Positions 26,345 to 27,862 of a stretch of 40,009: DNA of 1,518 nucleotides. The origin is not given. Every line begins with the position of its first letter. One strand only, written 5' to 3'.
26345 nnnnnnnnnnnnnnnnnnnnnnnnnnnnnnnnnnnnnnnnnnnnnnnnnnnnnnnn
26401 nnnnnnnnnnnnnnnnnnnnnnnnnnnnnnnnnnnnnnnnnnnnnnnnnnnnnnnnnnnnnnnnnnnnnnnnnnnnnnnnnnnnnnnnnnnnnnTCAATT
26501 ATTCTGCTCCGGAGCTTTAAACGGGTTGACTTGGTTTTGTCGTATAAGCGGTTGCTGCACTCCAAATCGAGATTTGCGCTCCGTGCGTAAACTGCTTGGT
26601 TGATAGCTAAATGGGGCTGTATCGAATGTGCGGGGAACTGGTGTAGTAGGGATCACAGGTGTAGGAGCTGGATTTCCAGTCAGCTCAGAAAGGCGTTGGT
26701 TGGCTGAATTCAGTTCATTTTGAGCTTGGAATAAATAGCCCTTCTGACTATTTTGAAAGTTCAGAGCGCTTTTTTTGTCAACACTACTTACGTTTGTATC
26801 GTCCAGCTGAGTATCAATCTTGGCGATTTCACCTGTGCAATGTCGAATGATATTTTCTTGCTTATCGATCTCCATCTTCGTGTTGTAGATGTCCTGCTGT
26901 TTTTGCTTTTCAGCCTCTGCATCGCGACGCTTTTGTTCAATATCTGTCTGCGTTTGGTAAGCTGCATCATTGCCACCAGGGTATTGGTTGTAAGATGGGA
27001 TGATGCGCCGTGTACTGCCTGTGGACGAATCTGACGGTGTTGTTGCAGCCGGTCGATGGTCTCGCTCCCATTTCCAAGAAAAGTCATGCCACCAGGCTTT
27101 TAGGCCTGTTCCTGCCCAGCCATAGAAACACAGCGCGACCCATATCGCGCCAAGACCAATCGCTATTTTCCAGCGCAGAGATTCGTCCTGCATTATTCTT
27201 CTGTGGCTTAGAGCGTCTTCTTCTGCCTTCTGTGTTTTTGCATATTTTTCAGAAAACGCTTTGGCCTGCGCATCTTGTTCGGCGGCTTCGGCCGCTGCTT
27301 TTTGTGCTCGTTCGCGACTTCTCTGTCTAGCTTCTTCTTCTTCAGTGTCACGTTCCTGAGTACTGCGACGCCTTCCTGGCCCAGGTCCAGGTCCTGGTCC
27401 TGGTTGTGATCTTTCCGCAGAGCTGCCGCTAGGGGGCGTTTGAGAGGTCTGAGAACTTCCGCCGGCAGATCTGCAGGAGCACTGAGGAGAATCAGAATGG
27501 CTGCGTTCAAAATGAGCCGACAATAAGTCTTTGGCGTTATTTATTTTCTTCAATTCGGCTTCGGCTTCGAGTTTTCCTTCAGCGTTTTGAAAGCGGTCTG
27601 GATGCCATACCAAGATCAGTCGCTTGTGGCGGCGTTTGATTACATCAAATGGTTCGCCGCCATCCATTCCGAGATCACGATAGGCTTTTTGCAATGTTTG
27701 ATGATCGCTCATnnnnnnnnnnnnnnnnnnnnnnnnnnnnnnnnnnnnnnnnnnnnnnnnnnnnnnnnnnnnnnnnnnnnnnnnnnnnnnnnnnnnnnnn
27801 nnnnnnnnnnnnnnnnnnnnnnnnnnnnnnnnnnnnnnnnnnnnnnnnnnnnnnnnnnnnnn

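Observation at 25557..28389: Membrane-anchored J-domain co-chaperone module translationally coupled to the mobilization operon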

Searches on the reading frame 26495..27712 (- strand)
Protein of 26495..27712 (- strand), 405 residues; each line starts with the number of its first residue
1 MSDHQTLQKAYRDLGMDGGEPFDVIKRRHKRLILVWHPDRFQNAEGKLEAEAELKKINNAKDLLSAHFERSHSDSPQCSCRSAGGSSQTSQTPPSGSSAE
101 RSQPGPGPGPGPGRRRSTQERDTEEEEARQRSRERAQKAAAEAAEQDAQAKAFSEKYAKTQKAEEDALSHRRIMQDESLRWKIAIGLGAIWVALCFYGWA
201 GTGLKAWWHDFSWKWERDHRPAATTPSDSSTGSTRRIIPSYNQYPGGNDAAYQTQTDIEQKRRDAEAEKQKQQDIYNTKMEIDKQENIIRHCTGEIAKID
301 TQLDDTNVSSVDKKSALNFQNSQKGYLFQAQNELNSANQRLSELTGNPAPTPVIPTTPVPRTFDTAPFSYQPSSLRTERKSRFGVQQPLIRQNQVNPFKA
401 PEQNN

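Call 3: search_protein_families(library=pfam, proteins=[window:26495-27712:-], max_evalue=0.1)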
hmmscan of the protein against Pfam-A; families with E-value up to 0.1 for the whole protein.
window:26495-27712:- (405 aa): 1 family
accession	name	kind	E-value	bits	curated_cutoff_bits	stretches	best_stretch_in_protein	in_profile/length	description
PF00226.36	DnaJ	-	1.9e-07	31.5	27.8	1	11-72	3-61/63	DnaJ domain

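Call 4: search_protein_families(library=ncbifam, proteins=[window:26495-27712:-], max_evalue=0.1)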
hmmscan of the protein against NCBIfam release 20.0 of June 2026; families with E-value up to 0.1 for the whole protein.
window:26495-27712:- (405 aa): 10 families
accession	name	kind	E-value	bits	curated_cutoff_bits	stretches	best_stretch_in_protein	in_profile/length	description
TIGR02349.1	DnaJ_bact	equivalog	8.8e-05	22.1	377.2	1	12-76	4-65/354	molecular chaperone DnaJ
NF008035.0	PRK10767.1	subfamily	0.00026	20.1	338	1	14-74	10-67/374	molecular chaperone DnaJ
NF010874.0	PRK14281.1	equivalog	0.00036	19.8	619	1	11-92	6-81/397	chaperone protein DnaJ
NF010892.0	PRK14299.1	equivalog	0.00057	19.2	392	1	11-97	7-84/291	chaperone protein DnaJ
NF010885.0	PRK14292.1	equivalog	0.0015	17.6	585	1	13-84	7-73/371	chaperone protein DnaJ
NF010872.0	PRK14279.1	equivalog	0.0019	17.4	556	1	9-83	10-81/394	molecular chaperone DnaJ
NF050028.1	CldAdptActJ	equivalog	0.0052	17.2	150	1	11-68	5-64/93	cold adaptation protein ActJcold adaptation protein ActJ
NF006502.0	PRK08937.3-2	equivalog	0.012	15.1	259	1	7-70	202-267/275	adenylosuccinate lyase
NF006503.0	PRK08937.3-3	equivalog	0.053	13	338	1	11-71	209-271/276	adenylosuccinate lyase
NF006948.0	PRK09430.1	equivalog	0.08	12.5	162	1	3-41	195-233/267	co-chaperone DjlA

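Call 7: search_dna_similar(query=window:26495-27712:-, collection=plasmids, mode=protein, max_rows=40)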
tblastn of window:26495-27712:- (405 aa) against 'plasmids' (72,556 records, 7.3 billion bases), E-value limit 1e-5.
No match.

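Call 8: find_homologous_proteins(query=window:26495-27712:-)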
Query window:26495-27712:- (405 aa): 176 proteins with E <= 0.001 among 7348 candidates; the best 120 are listed.
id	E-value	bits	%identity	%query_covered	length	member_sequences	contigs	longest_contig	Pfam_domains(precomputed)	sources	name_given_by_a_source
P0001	1.5e-271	918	100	100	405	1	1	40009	PF00226.37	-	-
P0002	2.0e-237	806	87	99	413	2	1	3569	PF00226.37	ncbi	-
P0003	2.5e-188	644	70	100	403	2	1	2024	PF00226.37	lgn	-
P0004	5.4e-184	630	68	100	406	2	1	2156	PF00226.37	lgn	-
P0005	8.7e-116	406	50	96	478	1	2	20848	PF00226.37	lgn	-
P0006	1.3e-113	399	48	96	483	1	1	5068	PF00226.37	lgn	-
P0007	1.7e-113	398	50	96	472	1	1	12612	PF00226.37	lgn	-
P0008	1.2e-112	395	48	96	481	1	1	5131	PF00226.37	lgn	-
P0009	5.3e-111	390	47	96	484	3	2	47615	PF00226.37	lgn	-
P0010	3.2e-110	387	52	86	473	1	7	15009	PF00226.37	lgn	-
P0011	8.4e-110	386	51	86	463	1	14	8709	PF00226.37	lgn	-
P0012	1.9e-109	385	50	86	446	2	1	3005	PF00226.37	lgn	-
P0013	2.2e-109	385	47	96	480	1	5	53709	PF00226.37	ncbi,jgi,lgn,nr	ncbi:MAG: J domain-containing protein [Cyanobacteria bacterium REEB67]|jgi:curved DNA-binding protei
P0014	1.2e-105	372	50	86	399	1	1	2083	PF00226.37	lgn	-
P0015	2.1e-105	371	47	86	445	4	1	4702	PF00226.37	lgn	-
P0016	8.7e-93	330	45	86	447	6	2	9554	PF00226.37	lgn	-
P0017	3.5e-89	318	46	92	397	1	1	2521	PF00226.37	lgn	-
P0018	7.2e-89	317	46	86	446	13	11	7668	PF00226.37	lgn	-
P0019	1.5e-88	316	46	91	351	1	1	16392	PF00226.37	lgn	-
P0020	4.7e-88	314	46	91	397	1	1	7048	PF00226.37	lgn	-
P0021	6.0e-88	314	44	91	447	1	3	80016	PF00226.37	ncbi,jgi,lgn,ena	jgi:hypothetical protein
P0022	1.4e-86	309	46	92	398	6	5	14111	PF00226.37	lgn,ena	-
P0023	5.1e-85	304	45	91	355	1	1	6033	PF00226.37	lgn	-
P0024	5.5e-85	304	47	85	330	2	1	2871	PF00226.37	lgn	-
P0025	8.8e-85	304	44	86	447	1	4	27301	PF00226.37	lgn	-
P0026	1.4e-84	303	43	86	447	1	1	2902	PF00226.37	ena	-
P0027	2.6e-84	302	46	86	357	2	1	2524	PF00226.37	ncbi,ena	-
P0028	5.9e-84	301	47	86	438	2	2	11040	PF00226.37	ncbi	-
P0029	1.1e-77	280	39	100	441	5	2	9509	PF00226.37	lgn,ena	-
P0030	3.7e-76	275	39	86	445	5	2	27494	PF00226.37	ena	-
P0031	3.0e-74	269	39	90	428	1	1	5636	PF00226.37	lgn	-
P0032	1.1e-73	267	46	62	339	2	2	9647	PF00226.37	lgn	-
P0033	1.1e-72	264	39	90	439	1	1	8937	PF00226.37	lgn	-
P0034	4.5e-71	258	39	89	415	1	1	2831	PF00226.37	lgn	-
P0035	4.7e-70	255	45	63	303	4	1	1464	PF00226.37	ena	-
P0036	4.8e-70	255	39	91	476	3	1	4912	PF00226.37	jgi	-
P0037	5.6e-70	255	37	95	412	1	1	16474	PF00226.37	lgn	-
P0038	1.8e-69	253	40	89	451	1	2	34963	PF00226.37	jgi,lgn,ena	-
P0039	2.1e-69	253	39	85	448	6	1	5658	PF00226.37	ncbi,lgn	-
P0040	4.4e-69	252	46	63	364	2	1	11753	PF00226.37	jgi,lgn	jgi:curved DNA-binding protein CbpA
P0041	6.5e-69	251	48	61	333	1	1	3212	PF00226.37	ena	-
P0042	1.9e-68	250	47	62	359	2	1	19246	PF00226.37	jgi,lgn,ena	-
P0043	3.4e-68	249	38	89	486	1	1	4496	PF00226.37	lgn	-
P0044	3.8e-68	249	45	61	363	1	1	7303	PF00226.37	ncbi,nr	ncbi:MAG: DnaJ domain-containing protein [Cyanobacteria bacterium REEB67]|nr:DnaJ domain-containing 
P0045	6.9e-68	248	47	62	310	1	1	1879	PF00226.37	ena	-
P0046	7.9e-68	248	40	87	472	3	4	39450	PF00226.37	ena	-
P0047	8.9e-68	248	37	99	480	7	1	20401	PF00226.37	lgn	-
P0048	1.6e-67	247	45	63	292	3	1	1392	PF00226.37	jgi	jgi:curved DNA-binding protein CbpA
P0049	2.8e-67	246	46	60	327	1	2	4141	PF00226.37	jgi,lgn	jgi:hypothetical protein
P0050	3.1e-67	246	50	54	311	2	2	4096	PF00226.37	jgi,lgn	jgi:hypothetical protein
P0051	3.6e-67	246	47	60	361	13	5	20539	PF00226.37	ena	-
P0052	5.0e-67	245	39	89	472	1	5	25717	PF00226.37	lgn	-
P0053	9.4e-67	244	39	87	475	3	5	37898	PF00226.37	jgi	jgi:curved DNA-binding protein CbpA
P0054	9.8e-67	244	36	91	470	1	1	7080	PF00226.37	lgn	-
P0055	1.0e-66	244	47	62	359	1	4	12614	PF00226.37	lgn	-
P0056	1.1e-66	244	39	90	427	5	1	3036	PF00226.37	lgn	-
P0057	1.4e-66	244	36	90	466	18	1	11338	PF00226.37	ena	-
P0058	1.9e-66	243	51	60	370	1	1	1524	PF00226.37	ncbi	-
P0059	2.6e-66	243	37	90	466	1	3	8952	PF00226.37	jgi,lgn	jgi:curved DNA-binding protein CbpA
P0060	2.7e-66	243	51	56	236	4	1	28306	PF00226.37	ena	-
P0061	2.9e-66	243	38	89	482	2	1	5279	PF00226.37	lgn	-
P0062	3.9e-66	242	37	89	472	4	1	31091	PF00226.37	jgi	jgi:curved DNA-binding protein CbpA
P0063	4.0e-66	242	48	59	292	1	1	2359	PF00226.37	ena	-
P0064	5.4e-66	242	45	61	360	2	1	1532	PF00226.37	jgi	jgi:curved DNA-binding protein CbpA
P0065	6.7e-66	241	48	60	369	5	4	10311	PF00226.37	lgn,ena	-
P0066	8.5e-66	241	50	60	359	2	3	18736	PF00226.37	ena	-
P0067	1.6e-65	240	46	62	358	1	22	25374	PF00226.37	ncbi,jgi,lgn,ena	jgi:curved DNA-binding protein CbpA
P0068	1.7e-65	240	48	61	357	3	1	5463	PF00226.37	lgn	-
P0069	3.9e-65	239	36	99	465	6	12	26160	PF00226.37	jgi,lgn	jgi:curved DNA-binding protein CbpA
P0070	4.1e-65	239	51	53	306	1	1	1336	PF00226.37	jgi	-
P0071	4.7e-65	239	49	61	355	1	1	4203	PF00226.37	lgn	-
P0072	7.0e-65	238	50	61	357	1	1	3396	PF00226.37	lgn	-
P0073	8.0e-65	238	46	60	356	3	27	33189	PF00226.37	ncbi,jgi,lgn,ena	jgi:hypothetical protein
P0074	1.2e-64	237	35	88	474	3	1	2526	PF00226.37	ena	-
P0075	1.3e-64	237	51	53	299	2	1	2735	PF00226.37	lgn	-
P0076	1.3e-64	237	35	88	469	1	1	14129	PF00226.37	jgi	jgi:curved DNA-binding protein CbpA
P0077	1.3e-64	237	51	54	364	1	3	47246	PF00226.37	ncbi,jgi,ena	jgi:hypothetical protein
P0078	1.5e-64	237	39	90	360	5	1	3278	PF00226.37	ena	-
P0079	1.8e-64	237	36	90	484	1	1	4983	PF00226.37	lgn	-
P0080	2.0e-64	237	46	63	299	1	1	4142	PF00226.37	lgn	-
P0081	2.4e-64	236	38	93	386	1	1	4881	PF00226.37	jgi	jgi:curved DNA-binding protein CbpA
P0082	2.5e-64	236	43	63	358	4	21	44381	PF00226.37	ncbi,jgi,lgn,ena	jgi:curved DNA-binding protein CbpA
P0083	2.9e-64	236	52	54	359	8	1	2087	PF00226.37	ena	-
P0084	1.6e-63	234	34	88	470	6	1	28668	PF00226.37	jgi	jgi:curved DNA-binding protein CbpA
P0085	1.8e-63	233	35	99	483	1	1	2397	PF00226.37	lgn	-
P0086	3.1e-63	233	50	54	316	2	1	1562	PF00226.37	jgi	jgi:DnaJ domain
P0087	3.2e-63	233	34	88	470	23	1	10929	PF00226.37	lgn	-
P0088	6.6e-63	232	54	54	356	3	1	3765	PF00226.37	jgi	jgi:curved DNA-binding protein CbpA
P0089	7.7e-63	231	43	63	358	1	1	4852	PF00226.37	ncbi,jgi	-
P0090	1.7e-62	230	41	90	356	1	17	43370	PF00226.37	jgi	jgi:curved DNA-binding protein CbpA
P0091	2.0e-62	230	47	61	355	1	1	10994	PF00226.37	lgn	-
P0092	2.1e-62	230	38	82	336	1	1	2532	PF00226.37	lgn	-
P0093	2.3e-62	230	40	61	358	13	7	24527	PF00226.37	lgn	-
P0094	3.0e-62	229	47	61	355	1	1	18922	PF00226.37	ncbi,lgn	-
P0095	3.6e-62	229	49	61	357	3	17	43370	PF00226.37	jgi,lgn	jgi:hypothetical protein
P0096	5.2e-62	229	52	54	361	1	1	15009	PF00226.37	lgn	-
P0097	7.8e-62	228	51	54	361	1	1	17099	PF00226.37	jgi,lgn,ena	-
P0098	2.1e-61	227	44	62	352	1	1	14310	PF00226.37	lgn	-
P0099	5.5e-60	222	55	51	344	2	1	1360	PF00226.37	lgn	-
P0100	2.9e-58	216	33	96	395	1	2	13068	PF00226.37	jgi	jgi:curved DNA-binding protein CbpA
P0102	5.3e-55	206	35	88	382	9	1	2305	PF00226.37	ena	-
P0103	1.7e-48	184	31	84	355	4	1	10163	PF00226.37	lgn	-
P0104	5.1e-47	179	40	53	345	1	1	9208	PF00226.37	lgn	-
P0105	5.7e-47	179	42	53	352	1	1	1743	PF00226.37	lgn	-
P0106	6.1e-47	179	41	58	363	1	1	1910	PF00226.37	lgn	-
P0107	2.6e-46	177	41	53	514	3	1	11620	PF00226.37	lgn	-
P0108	2.7e-46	177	35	59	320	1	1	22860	PF00226.37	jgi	jgi:hypothetical protein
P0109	2.8e-46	177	40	53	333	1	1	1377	PF00226.37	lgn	-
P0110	6.7e-46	176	36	93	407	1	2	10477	PF00226.37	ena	-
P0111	5.5e-45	173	39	58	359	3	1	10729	PF00226.37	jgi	jgi:curved DNA-binding protein CbpA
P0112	5.5e-45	173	36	86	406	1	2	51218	PF00226.37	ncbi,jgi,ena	ncbi:MAG: DnaJ domain-containing protein [Candidatus Obscuribacterales bacterium]|jgi:curved DNA-bin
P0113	5.6e-45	173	41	60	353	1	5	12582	PF00226.37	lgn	-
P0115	1.2e-44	171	36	60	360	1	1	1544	PF00226.37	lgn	-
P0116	2.0e-44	171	41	53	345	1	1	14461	PF00226.37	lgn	-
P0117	7.4e-44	169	40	53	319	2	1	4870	PF00226.37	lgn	-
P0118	1.9e-43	167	36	86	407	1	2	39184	PF00226.37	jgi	-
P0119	2.0e-43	167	34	90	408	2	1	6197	PF00226.37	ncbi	-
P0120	2.5e-43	167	37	53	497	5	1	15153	PF00226.37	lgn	-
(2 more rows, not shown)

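Call 9: find_encoding_contigs(protein=P0013, flank=10000, max_places=4)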
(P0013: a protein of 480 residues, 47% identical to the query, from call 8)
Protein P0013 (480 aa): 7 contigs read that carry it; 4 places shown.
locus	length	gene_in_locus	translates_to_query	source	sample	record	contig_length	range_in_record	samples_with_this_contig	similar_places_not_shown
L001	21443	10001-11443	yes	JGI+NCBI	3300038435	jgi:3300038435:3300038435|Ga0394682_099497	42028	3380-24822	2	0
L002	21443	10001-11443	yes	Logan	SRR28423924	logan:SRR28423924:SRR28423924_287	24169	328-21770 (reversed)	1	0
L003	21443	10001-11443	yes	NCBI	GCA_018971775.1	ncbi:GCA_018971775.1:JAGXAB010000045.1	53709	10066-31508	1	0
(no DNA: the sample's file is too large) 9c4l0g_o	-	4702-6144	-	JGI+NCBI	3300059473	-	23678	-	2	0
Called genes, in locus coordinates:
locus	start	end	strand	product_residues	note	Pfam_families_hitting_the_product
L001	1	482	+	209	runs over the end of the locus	-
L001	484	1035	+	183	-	PF08719:NADAR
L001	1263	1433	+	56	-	-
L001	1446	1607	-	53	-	-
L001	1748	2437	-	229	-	PF08279:HTH_11, PF19187:HTH_PafC (weak), PF13280:WYL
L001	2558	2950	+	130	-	-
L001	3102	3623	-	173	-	-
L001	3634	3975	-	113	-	-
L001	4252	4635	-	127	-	PF05016:ParE_toxin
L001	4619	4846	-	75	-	-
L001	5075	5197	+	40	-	-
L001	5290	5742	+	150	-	-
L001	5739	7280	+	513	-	PF03432:Relaxase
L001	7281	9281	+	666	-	PF02534:T4SS-DNA_transf, PF10412:TrwB_AAD_bind, PF12696:TraG-D_C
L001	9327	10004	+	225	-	-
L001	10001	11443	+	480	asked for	PF00226:DnaJ (weak)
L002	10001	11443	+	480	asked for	PF00226:DnaJ (weak)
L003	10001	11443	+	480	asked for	PF00226:DnaJ (weak)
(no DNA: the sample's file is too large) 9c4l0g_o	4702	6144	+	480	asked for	PF00226:DnaJ (weak)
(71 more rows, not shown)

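Call 10: find_encoding_contigs(protein=P0021, flank=10000, max_places=3)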
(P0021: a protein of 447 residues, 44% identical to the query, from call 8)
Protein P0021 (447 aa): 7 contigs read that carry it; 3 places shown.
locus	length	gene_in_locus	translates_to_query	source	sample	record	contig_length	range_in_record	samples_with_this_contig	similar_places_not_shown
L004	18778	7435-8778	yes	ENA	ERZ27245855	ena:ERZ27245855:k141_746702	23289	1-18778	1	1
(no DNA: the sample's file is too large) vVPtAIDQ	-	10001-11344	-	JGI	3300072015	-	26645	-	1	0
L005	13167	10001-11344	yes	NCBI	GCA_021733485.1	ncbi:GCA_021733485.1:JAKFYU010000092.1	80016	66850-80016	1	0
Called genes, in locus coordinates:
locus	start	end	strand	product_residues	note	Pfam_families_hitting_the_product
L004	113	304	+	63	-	-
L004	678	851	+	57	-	-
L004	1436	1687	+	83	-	-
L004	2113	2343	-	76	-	-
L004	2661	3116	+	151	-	-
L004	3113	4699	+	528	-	PF03432:Relaxase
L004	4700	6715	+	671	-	PF02534:T4SS-DNA_transf, PF10412:TrwB_AAD_bind, PF12696:TraG-D_C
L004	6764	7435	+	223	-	-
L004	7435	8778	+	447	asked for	PF00226:DnaJ (weak)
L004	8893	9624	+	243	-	-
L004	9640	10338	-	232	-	-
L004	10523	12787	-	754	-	PF22085:NorB_cytochrome_c-like, PF00115:COX1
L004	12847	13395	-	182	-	PF00042:Globin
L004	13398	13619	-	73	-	-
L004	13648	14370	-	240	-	PF04405:ScdA_N, PF01814:Hemerythrin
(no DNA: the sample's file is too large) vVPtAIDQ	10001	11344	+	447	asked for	PF00226:DnaJ (weak)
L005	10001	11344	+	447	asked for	PF00226:DnaJ (weak)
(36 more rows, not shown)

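Call 11: find_encoding_contigs(protein=P0112, flank=10000, max_places=3)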
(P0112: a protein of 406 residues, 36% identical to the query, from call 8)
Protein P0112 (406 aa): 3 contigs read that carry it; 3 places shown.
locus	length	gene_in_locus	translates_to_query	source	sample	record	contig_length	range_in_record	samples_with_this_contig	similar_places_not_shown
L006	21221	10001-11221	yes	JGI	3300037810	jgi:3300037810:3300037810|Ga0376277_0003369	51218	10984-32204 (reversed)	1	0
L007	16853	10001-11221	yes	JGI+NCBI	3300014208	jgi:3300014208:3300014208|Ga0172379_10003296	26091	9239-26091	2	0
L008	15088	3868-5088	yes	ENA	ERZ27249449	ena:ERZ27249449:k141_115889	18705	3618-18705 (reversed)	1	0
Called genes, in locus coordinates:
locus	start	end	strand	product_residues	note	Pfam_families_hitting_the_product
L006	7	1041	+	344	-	-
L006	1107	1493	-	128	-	PF00072:Response_reg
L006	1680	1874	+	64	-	PF01381:HTH_3, PF12844:HTH_19, PF13560:HTH_31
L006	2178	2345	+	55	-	-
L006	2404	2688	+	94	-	-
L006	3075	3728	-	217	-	-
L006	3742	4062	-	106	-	-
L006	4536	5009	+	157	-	-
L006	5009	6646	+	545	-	PF03432:Relaxase (weak)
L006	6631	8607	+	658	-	PF02534:T4SS-DNA_transf, PF10412:TrwB_AAD_bind, PF12696:TraG-D_C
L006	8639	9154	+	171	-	PF17874:TPR_MalT (weak)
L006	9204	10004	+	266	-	-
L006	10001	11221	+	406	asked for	PF00226:DnaJ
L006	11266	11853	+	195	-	-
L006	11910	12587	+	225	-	-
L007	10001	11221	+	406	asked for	PF00226:DnaJ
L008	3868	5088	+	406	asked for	PF00226:DnaJ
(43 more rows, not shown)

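Call 13: find_encoding_contigs(protein=P0082, flank=10000, max_places=4)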
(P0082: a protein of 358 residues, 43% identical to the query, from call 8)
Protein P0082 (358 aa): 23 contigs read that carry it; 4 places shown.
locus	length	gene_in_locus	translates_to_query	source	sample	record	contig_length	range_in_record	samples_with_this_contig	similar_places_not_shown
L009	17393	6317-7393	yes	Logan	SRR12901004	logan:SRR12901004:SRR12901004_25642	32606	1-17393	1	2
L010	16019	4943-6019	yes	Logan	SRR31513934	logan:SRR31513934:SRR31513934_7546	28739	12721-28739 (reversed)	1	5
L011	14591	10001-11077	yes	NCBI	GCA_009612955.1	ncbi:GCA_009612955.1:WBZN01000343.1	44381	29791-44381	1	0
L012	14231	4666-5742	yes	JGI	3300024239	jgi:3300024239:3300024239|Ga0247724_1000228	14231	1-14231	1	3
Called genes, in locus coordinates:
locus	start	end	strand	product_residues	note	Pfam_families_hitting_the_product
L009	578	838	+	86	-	-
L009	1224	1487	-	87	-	-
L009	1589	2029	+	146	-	-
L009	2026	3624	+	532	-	PF03432:Relaxase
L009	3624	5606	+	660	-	PF02534:T4SS-DNA_transf, PF10412:TrwB_AAD_bind, PF12696:TraG-D_C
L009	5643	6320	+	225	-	-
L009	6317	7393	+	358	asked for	PF00226:DnaJ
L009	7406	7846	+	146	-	-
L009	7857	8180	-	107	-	PF07883:Cupin_2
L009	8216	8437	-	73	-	-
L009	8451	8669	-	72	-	-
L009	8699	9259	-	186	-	PF02082:Rrf2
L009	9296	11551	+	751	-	PF22085:NorB_cytochrome_c-like, PF00115:COX1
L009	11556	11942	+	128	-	PF00903:Glyoxalase, PF12681:Glyoxalase_2 (weak)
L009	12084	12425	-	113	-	-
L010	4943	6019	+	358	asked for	PF00226:DnaJ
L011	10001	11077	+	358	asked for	PF00226:DnaJ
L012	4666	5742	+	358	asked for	PF00226:DnaJ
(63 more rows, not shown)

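Call 14: find_encoding_contigs(protein=P0090, flank=10000, max_places=3)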
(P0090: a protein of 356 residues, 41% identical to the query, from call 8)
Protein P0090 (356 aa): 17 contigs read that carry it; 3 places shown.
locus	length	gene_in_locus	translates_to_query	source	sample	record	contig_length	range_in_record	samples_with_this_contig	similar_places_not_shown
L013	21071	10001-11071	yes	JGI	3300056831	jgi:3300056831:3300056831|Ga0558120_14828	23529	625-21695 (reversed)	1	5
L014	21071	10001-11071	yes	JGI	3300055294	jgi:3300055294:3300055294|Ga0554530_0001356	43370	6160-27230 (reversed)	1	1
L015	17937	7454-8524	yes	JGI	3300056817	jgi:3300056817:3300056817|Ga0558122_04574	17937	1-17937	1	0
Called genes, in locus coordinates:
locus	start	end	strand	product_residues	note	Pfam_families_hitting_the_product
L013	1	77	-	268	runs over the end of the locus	PF12728:HTH_17 (weak)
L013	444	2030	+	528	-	-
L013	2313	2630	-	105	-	PF01381:HTH_3 (weak)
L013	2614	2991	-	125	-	PF06296:RelE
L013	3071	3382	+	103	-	-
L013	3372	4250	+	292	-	PF11740:KfrA_N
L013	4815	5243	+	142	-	-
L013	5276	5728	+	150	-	-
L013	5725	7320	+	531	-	PF03432:Relaxase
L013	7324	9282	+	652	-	PF02534:T4SS-DNA_transf, PF10412:TrwB_AAD_bind, PF12696:TraG-D_C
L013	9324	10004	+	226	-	-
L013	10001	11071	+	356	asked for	PF00226:DnaJ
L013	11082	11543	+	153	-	-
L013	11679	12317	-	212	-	-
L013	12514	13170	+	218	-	PF00440:TetR_N, PF17932:TetR_C_24 (weak)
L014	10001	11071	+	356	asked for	PF00226:DnaJ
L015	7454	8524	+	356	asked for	PF00226:DnaJ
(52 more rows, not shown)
